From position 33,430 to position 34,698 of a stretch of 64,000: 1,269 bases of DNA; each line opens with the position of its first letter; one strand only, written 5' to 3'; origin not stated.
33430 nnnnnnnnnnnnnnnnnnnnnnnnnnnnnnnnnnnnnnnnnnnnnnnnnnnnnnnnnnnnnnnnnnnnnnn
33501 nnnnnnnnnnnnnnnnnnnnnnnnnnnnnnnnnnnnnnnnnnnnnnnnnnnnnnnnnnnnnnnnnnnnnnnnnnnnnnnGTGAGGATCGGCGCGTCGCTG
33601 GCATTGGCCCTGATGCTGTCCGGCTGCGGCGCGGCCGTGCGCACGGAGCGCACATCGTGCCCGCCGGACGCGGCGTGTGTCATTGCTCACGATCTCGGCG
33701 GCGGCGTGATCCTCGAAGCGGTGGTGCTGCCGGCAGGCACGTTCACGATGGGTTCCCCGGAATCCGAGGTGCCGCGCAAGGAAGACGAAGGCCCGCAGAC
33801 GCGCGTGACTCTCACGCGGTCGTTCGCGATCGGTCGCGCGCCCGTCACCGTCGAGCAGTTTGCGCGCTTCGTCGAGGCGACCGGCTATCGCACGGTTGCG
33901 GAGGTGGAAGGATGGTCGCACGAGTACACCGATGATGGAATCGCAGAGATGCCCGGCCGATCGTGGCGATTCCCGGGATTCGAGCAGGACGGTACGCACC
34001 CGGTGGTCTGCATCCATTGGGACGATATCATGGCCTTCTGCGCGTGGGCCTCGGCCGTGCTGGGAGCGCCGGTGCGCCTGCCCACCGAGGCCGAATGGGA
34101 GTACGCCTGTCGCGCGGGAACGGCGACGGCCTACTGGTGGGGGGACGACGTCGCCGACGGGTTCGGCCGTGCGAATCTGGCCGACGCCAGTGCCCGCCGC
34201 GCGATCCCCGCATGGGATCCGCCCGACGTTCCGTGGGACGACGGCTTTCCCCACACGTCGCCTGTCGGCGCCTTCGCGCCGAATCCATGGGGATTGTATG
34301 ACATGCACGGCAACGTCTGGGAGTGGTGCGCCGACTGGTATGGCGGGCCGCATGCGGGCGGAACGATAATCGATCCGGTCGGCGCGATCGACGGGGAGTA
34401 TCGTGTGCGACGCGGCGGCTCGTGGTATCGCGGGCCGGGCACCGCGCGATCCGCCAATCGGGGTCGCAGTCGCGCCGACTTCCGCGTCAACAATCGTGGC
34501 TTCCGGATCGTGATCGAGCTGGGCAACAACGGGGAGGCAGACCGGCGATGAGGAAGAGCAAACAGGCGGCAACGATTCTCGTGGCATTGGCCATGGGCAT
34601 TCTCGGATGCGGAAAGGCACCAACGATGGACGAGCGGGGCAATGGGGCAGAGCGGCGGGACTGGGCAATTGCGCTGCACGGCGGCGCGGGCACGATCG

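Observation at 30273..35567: Translationally coupled, fully exported four-gene operon bracketed by cyanophycinase and isoaspartyl peptidase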

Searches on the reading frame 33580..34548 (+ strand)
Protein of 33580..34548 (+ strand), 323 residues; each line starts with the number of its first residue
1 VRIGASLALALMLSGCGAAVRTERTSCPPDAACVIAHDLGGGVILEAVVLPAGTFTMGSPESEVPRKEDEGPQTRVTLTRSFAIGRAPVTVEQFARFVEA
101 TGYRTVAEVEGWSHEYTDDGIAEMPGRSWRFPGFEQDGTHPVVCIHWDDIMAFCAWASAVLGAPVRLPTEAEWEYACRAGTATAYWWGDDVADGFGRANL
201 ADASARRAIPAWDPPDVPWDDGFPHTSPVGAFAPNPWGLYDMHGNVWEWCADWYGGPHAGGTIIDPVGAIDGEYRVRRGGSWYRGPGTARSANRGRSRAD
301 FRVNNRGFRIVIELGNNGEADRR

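Call 4: search_protein_families(library=pfam, proteins=[window:33580-34548:+], max_evalue=0.01)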
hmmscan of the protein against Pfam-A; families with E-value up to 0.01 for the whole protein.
window:33580-34548:+ (323 aa): 1 family
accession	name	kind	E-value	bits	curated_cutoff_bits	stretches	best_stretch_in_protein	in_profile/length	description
PF03781.23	FGE-sulfatase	-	3.2e-64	217.5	23.3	1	46-311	4-254/255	Sulfatase-modifying factor enzyme 1-like domain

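Call 5: search_protein_families(library=ncbifam, proteins=[window:33580-34548:+], max_evalue=0.01)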
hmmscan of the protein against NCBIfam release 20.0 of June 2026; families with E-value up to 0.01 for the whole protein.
window:33580-34548:+ (323 aa): 8 families
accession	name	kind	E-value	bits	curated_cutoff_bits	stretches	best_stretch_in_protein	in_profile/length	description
NF051459.1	pyoverdine_PvdO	equivalog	1.5e-47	162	500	1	45-314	34-280/280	dihydropyoverdine dehydrogenase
TIGR03525.2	GldK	equivalog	4.4e-24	85.6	350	1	112-312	195-405/408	T9SS ring complex lipoprotein PorK/GldK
TIGR03440.2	egtB_TIGR03440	equivalog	1.4e-19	70.6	360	1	45-310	171-412/413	ergothioneine biosynthesis protein EgtB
NF041186.1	SenA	equivalog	3.4e-19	69.5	420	1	47-309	170-379/382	selenoneine synthase SenA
TIGR04344.1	ovoA_Nterm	equivalog_domain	4.3e-13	48.9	400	1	78-311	221-444/444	5-histidylcysteine sulfoxide synthase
TIGR03524.1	GldJ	equivalog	5.7e-11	41.8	458.2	1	152-254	251-365/559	gliding motility lipoprotein GldJ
TIGR02171.1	Fb_sc_TIGR02171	subfamily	2.3e-08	32.5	544.35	1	165-295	159-261/912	TIGR02171 family lipoprotein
TIGR03530.1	GldJ_short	equivalog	2.3e-07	30.1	382.9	0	225-254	288-317/396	gliding motility lipoprotein GldJ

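Call 28: search_solved_structures(query=window:33580-34548:+, max_evalue=0.00001, show_alignments=3)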
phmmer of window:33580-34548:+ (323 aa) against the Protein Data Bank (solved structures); distinct sequences matched with E-value up to 0.00001: 24.
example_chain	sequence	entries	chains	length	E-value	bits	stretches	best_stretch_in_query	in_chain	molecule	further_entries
5hha_A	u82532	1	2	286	2.2e-35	125.6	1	46-314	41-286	PvdO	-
6s07_A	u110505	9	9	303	1.6e-33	119.5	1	47-284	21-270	Formylglycine-generating enzyme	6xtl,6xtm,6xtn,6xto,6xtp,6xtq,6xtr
31dc_A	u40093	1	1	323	1.7e-33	119.4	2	125-311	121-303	Formylglycine-generating enzyme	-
2afy_X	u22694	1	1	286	1.8e-33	119.4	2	125-311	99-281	Sulfatase modifying factor 1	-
5nxl_A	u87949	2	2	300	1.8e-33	119.3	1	48-284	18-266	Non-specific serine/threonine protein kinase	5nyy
8aru_A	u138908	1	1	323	1.9e-33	119.3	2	125-311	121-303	Formylglycine-generating enzyme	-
5ssx_A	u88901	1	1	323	1.9e-33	119.2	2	125-311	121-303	Formylglycine-generating enzyme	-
2aft_X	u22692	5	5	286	2.1e-33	119.1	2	125-311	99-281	Sulfatase modifying factor 1 | Sulfatase-modifying factor 1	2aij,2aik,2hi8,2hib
1y1e_X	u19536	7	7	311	2.2e-33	119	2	125-311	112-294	C-alpha-formyglycine-generating enzyme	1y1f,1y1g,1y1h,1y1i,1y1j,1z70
5ssy_A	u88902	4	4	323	2.5e-33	118.9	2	125-311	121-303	Formylglycine-generating enzyme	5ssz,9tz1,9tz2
2aii_X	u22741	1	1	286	3.2e-33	118.5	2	125-311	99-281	Sulfatase modifying factor 1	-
6muj_A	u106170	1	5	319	5.7e-26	94.7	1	48-311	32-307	Formylglycine-generating enzyme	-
2q17_A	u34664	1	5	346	7.4e-26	94.3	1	48-311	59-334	formylglycine generating enzyme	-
1y4j_A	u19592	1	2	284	1.6e-23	86.6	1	133-315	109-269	Sulfatase modifying factor 2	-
7ml6_A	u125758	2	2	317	5.4e-20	75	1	47-293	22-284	CalU17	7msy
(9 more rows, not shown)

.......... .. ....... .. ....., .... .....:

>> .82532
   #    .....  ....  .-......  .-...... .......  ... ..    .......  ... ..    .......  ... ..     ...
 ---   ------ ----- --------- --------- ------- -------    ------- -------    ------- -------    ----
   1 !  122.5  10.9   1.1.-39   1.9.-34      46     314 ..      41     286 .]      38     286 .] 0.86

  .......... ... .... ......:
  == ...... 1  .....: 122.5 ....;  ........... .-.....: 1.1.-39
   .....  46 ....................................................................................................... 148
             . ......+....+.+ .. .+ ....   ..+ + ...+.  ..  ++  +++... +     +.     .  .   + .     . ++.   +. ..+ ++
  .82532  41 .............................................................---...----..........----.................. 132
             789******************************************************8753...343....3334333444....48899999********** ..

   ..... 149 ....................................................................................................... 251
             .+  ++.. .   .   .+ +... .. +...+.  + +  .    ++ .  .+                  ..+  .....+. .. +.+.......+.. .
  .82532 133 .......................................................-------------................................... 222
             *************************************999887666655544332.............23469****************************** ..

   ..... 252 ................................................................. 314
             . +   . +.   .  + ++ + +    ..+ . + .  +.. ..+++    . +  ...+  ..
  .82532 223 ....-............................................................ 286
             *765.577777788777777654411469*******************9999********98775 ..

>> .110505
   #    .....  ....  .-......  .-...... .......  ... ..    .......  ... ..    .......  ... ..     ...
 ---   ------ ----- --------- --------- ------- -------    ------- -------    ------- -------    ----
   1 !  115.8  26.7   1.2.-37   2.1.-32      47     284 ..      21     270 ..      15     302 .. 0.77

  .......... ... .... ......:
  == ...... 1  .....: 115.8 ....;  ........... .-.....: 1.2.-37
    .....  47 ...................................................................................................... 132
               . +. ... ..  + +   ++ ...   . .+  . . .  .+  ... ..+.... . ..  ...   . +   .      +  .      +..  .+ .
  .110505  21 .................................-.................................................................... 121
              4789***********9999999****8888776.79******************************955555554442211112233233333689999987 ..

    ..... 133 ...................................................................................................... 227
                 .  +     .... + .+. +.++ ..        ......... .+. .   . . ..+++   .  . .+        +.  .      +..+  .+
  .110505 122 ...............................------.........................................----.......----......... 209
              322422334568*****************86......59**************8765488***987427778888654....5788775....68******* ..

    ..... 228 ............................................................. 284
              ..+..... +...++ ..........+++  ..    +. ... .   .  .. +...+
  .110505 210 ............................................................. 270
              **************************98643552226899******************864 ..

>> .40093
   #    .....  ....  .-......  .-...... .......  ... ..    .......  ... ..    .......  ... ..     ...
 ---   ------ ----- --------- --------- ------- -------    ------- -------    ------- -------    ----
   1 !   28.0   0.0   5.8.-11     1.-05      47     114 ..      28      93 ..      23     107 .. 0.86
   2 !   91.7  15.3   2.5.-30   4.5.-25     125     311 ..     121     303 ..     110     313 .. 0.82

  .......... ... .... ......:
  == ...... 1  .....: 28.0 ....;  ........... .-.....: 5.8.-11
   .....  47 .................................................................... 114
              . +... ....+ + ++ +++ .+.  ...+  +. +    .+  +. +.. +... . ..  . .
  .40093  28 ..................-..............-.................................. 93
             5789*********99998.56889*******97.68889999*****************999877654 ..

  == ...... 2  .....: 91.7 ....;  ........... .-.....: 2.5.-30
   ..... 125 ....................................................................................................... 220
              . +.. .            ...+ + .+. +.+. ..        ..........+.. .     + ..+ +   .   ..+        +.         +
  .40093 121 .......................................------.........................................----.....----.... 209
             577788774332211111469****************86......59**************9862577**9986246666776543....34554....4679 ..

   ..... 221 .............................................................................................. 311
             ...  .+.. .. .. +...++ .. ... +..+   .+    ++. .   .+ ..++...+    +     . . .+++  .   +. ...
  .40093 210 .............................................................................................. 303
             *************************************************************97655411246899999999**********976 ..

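Call 51: find_homologous_proteins(query=window:33580-34548:+, max_evalue=1e-20)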
Query window:33580-34548:+ (323 aa): 7741 proteins with E <= 1e-20 among 8000 candidates; the best 120 are listed.
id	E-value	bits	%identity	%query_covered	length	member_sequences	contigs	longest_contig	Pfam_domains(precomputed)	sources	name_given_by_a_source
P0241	1.5e-223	760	100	100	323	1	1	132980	PF03781.23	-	-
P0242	8.4e-131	454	65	97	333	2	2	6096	PF03781.23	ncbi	-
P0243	1.6e-129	450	71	82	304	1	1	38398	PF03781.23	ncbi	-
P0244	8.8e-120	418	61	97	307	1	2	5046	PF03781.23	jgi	jgi:sulfatase modifying factor 1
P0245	3.2e-115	403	58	95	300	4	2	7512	PF03781.23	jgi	jgi:formylglycine-generating enzyme required for sulfatase activity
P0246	1.9e-114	401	60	96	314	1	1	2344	PF03781.23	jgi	-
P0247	1.6e-112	394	63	83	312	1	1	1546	PF03781.23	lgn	-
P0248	8.3e-99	349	53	95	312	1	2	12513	PF03781.23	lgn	-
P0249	2.1e-97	345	60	85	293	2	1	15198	PF03781.23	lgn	-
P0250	1.8e-93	332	46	83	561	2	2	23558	PF03781.23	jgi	-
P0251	9.9e-85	303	35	95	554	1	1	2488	PF03781.23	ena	-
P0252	1.6e-83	299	38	88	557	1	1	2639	PF03781.23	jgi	jgi:formylglycine-generating enzyme required for sulfatase activity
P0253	9.0e-83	296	37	92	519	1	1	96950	PF03781.23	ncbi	-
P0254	5.0e-81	291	38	91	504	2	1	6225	PF03781.23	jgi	-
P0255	5.2e-81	291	37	87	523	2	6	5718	PF03781.23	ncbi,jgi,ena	ncbi:MAG: formylglycine-generating enzyme family protein [Phycisphaerae bacterium]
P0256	5.8e-81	290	40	86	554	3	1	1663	PF03781.23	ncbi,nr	ncbi:MAG: formylglycine-generating enzyme family protein, partial [Microcystis aeruginosa LG11-05]|n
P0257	1.2e-80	289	38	97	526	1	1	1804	PF03781.23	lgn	-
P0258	1.6e-80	289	46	95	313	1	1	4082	PF03781.23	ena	-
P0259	2.0e-80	289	47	86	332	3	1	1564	PF03781.23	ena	-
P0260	2.7e-80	288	37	99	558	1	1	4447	PF03781.23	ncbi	-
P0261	5.0e-79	284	37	86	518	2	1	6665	PF03781.23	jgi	-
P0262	5.3e-79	284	51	85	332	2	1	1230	PF03781.23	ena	-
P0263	1.6e-78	282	36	85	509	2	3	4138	PF03781.23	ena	-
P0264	2.3e-78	282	40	86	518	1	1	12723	PF03781.23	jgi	jgi:formylglycine-generating enzyme required for sulfatase activity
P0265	3.6e-78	281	36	90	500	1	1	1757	PF03781.23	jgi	jgi:formylglycine-generating enzyme required for sulfatase activity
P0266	3.8e-78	281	37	85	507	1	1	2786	PF03781.23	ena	-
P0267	5.0e-78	281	45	94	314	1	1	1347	PF03781.23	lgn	-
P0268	1.0e-77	280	46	97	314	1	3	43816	PF03781.23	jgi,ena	-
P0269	1.7e-77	279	38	85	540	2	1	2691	PF03781.23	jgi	jgi:formylglycine-generating enzyme required for sulfatase activity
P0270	1.8e-77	279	51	83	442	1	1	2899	PF01582.26,PF03781.23,PF13676.12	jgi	jgi:formylglycine-generating enzyme required for sulfatase activity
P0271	2.0e-77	279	37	87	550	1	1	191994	PF03781.23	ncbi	-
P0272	3.0e-77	278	38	85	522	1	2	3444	PF03781.23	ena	-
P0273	4.9e-77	278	35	85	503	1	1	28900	PF03781.23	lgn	-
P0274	6.3e-77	277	40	87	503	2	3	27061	PF03781.23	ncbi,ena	-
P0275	1.6e-75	273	37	88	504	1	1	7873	PF03781.23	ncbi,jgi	ncbi:MAG: hypothetical protein RL553_511 [Planctomycetota bacterium]|jgi:formylglycine-generating en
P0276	1.6e-75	273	41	100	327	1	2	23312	PF03781.23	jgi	-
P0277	1.9e-75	272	38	88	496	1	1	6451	PF03781.23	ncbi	-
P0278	3.0e-75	272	51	81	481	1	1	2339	PF03781.23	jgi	jgi:formylglycine-generating enzyme required for sulfatase activity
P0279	6.1e-75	271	40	85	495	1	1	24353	PF03781.23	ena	-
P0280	7.4e-75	270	45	74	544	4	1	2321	PF03781.23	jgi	jgi:formylglycine-generating enzyme required for sulfatase activity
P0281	1.1e-74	270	37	84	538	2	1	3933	PF03781.23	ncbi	-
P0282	1.4e-74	269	35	84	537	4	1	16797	PF03781.23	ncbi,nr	ncbi:MAG: formylglycine-generating enzyme family protein [Planctomycetota bacterium]|nr:formylglycin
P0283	2.2e-74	269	46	89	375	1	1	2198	PF03781.23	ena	-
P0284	3.3e-74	268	40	91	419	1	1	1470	PF03781.23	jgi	jgi:formylglycine-generating enzyme required for sulfatase activity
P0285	5.0e-74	268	37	87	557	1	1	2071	PF03781.23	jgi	jgi:formylglycine-generating enzyme required for sulfatase activity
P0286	7.1e-74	267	39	82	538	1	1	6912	PF03781.23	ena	-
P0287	3.0e-73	265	52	81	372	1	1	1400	PF03781.23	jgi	jgi:formylglycine-generating enzyme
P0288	3.7e-73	265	50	86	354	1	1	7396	PF03781.23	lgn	-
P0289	4.4e-73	265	36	86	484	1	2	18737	PF03781.23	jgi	-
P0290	6.0e-73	264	38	84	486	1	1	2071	PF03781.23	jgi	jgi:formylglycine-generating enzyme required for sulfatase activity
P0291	7.9e-73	264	48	86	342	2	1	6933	PF03781.23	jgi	-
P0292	9.1e-73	263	43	100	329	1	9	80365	PF03781.23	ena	-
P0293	1.3e-72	263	36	80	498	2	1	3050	PF03781.23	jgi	jgi:formylglycine-generating enzyme required for sulfatase activity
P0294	1.6e-72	263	37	85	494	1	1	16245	PF03781.23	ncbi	-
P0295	2.3e-72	262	38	81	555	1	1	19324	PF03781.23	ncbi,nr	ncbi:MAG: formylglycine-generating enzyme family protein, partial [Planctomycetaceae bacterium]|nr:f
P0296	2.4e-72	262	39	87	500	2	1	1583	PF03781.23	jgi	jgi:formylglycine-generating enzyme required for sulfatase activity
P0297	4.2e-72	261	48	89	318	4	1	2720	PF03781.23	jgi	jgi:formylglycine-generating enzyme required for sulfatase activity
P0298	6.7e-72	261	36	86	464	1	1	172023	PF03781.23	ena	-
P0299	1.7e-71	259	48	88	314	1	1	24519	PF03781.23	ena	-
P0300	2.3e-71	259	45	89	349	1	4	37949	PF03781.23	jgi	-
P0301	3.1e-71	258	49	86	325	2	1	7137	PF03781.23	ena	-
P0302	4.4e-71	258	35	85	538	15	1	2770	PF03781.23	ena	-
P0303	9.1e-71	257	50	83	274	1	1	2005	PF03781.23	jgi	jgi:formylglycine-generating enzyme required for sulfatase activity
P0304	1.5e-70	256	45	94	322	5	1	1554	PF03781.23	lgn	-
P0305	2.2e-70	256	48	85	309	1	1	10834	PF03781.23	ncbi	-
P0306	2.9e-70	255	35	87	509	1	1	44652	PF03781.23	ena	-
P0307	3.0e-70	255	44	95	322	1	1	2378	PF03781.23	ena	-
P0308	5.4e-70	254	36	89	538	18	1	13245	PF03781.23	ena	-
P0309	5.9e-70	254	47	86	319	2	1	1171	PF03781.23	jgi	jgi:formylglycine-generating enzyme required for sulfatase activity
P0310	6.1e-70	254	48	81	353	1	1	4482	PF03781.23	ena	-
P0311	1.3e-69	253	45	98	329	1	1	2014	PF03781.23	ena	-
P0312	1.3e-69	253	35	87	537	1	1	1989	PF03781.23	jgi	-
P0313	1.7e-69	253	45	98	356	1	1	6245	PF03781.23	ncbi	-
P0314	1.7e-69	253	41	86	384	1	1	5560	PF03781.23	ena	-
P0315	2.4e-69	252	47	86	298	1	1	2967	PF03781.23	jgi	jgi:formylglycine-generating enzyme required for sulfatase activity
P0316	2.7e-69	252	34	91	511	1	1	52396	PF03781.23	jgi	-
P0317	2.8e-69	252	46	83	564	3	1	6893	PF07714.24,PF00069.32,PF03781.23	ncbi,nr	ncbi:MAG TPA: SUMF1/EgtB/PvdO family nonheme iron enzyme, partial [Gemmataceae bacterium]|nr:SUMF1/E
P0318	3.9e-69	252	46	83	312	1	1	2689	PF03781.23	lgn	-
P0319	6.8e-69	251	47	86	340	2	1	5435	PF03781.23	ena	-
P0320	7.4e-69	251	41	84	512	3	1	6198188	PF03781.23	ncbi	ncbi:MAG: SUMF1/EgtB/PvdO family nonheme iron enzyme, partial [Phycisphaerales bacterium]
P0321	8.2e-69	250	44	97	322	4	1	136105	PF03781.23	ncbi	-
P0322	8.9e-69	250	46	86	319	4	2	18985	PF03781.23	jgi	jgi:formylglycine-generating enzyme required for sulfatase activity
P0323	9.8e-69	250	46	85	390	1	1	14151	PF03781.23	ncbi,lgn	ncbi:MAG: formylglycine-generating enzyme family protein [Pirellulales bacterium]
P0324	1.2e-68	250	38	85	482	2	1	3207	PF03781.23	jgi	jgi:formylglycine-generating enzyme required for sulfatase activity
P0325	1.2e-68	250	39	85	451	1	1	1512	PF03781.23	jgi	-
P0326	1.3e-68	250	47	88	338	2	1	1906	PF03781.23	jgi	jgi:formylglycine-generating enzyme required for sulfatase activity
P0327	1.8e-68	249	44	96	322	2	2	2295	PF03781.23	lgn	-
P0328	1.9e-68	249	40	100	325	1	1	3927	PF03781.23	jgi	-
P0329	2.0e-68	249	45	96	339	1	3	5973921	PF03781.23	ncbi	-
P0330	2.6e-68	249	50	81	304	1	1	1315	PF03781.23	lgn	-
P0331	4.5e-68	248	50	84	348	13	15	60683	PF03781.23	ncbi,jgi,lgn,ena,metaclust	jgi:sulfatase modifying factor 1|metaclust:\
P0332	5.1e-68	248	48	83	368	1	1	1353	PF03781.23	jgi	jgi:formylglycine-generating enzyme required for sulfatase activity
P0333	5.3e-68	248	34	85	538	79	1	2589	PF03781.23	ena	-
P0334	5.3e-68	248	42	84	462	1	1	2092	PF03781.23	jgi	jgi:formylglycine-generating enzyme required for sulfatase activity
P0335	6.0e-68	248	37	86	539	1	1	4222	PF03781.23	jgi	jgi:formylglycine-generating enzyme required for sulfatase activity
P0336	6.5e-68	248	47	85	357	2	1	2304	PF03781.23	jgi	jgi:formylglycine-generating enzyme required for sulfatase activity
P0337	7.8e-68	247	35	85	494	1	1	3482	PF03781.23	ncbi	ncbi:MAG: formylglycine-generating enzyme family protein [Bacteroidota bacterium]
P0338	8.8e-68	247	48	85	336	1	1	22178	PF03781.23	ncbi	ncbi:MAG: formylglycine-generating enzyme family protein [Thermoguttaceae bacterium]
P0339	9.0e-68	247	49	86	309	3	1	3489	PF03781.23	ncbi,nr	ncbi:MAG: formylglycine-generating enzyme family protein [Patescibacteria group bacterium]|nr:formyl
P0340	9.4e-68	247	47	87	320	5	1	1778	PF03781.23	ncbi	-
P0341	1.5e-67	246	46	96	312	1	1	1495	PF03781.23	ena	-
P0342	1.5e-67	246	49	82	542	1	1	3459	PF00656.28,PF03781.23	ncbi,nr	ncbi:MAG TPA: hypothetical protein ENJ16_01690, partial [Planctomycetaceae bacterium]|nr:hypothetica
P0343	1.7e-67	246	48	86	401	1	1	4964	PF03781.23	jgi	jgi:formylglycine-generating enzyme required for sulfatase activity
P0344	1.7e-67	246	43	92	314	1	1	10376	PF03781.23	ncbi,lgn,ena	-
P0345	2.1e-67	246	37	96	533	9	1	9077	PF03781.23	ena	-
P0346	2.2e-67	246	46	88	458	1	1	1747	PF03781.23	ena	-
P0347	2.4e-67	246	45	94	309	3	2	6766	PF03781.23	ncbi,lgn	-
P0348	2.9e-67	245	35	83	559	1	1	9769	PF03781.23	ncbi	-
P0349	3.5e-67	245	45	94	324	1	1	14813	PF03781.23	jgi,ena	-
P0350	3.9e-67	245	47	86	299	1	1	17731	PF03781.23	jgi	jgi:formylglycine-generating enzyme required for sulfatase activity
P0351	4.2e-67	245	37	83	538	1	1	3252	PF03781.23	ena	-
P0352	4.3e-67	245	38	82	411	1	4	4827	PF03781.23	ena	-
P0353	4.4e-67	245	39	82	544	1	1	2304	PF03781.23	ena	-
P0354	5.0e-67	245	43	94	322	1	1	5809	PF03781.23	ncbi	-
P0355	5.8e-67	244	46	85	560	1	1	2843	PF00656.28,PF03781.23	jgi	jgi:formylglycine-generating enzyme required for sulfatase activity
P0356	7.2e-67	244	33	94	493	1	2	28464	PF03781.23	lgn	-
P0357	7.4e-67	244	44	94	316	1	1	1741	PF03781.23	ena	-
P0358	1.3e-66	243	37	83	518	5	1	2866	PF03781.23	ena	-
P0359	1.4e-66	243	45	86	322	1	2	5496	PF03781.23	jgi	jgi:formylglycine-generating enzyme required for sulfatase activity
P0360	1.5e-66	243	47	89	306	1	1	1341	PF03781.23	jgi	jgi:formylglycine-generating enzyme required for sulfatase activity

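Call 52: find_encoding_contigs(protein=P0242, flank=8000, max_places=2)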
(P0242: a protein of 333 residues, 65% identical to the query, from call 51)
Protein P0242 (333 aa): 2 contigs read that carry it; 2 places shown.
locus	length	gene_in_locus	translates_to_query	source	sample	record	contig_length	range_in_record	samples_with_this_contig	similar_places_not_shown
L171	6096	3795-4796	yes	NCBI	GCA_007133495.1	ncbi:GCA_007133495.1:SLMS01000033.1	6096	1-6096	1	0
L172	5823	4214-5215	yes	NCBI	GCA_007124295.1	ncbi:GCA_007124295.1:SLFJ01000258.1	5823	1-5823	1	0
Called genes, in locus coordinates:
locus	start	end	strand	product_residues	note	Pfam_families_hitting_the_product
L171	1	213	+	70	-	?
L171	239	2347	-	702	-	PF19420:DDAH_eukar, PF04455:Saccharop_dh_N, PF21571:ArgZ-like_C_1st, PF21570:ArgZ-like_C_2nd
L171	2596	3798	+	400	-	PF03575:Peptidase_S51 (weak)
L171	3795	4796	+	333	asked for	PF03781:FGE-sulfatase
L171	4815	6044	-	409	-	-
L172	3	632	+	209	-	?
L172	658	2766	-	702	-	PF19420:DDAH_eukar, PF04455:Saccharop_dh_N, PF21571:ArgZ-like_C_1st, PF21570:ArgZ-like_C_2nd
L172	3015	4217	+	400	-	PF03575:Peptidase_S51 (weak)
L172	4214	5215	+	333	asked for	PF03781:FGE-sulfatase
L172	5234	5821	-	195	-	?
